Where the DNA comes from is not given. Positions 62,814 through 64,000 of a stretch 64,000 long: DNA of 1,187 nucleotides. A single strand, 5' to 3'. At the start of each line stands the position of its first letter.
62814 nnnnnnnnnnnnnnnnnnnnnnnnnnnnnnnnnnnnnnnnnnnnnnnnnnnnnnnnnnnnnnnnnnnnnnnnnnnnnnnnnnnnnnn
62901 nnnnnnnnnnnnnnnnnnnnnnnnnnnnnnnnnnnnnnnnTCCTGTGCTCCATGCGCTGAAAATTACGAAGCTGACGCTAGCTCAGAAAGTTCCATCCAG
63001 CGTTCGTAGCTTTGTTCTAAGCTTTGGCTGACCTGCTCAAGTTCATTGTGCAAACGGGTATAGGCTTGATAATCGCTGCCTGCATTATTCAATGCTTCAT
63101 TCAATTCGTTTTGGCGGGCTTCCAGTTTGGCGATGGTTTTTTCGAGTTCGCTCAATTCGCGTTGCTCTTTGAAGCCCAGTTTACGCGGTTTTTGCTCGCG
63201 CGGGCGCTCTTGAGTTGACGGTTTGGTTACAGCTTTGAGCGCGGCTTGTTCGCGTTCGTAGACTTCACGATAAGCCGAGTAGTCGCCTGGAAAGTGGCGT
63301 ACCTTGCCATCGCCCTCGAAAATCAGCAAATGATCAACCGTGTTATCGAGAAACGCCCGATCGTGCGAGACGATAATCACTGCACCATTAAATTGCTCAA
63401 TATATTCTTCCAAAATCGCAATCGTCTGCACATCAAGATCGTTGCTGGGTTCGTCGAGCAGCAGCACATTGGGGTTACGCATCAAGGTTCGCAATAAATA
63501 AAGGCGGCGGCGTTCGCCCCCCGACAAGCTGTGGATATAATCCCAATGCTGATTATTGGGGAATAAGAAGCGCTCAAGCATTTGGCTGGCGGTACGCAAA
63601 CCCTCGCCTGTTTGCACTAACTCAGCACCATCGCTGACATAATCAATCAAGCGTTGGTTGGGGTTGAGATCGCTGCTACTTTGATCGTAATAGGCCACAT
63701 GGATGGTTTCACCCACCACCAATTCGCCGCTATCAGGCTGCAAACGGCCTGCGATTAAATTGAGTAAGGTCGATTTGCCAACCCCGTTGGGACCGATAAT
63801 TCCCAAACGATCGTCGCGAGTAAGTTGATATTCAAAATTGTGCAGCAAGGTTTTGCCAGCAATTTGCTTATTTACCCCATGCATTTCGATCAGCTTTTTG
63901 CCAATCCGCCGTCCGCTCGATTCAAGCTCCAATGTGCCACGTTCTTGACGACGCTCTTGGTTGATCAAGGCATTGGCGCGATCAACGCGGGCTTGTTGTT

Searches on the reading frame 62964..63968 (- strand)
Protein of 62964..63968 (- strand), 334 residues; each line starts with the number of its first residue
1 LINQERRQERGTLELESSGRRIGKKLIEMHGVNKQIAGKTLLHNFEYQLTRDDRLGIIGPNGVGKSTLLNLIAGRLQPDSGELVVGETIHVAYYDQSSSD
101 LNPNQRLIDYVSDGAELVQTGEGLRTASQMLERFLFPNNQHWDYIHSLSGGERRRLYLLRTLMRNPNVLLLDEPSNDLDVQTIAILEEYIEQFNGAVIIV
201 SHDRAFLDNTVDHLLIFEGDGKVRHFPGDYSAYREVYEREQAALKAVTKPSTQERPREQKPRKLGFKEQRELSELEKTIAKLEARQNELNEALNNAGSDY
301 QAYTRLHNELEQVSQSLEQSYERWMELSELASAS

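Call 50: search_protein_families(library=pfam, proteins=[window:62964-63968:-], max_evalue=0.000001)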
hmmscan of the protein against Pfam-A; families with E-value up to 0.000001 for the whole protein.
window:62964-63968:- (334 aa): 3 families
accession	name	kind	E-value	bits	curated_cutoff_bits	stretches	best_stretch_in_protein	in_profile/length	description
PF00005.33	ABC_tran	-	2.9e-26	93.1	25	1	42-176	1-137/137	ABC transporter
PF16326.10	ABC_tran_CTD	-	4.7e-20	72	32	1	263-329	1-69/69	ABC transporter C-terminal domain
PF13304.12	AAA_21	-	1.5e-10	42.1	27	0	131-207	221-303/304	AAA domain, putative AbiEii toxin, Type IV TA system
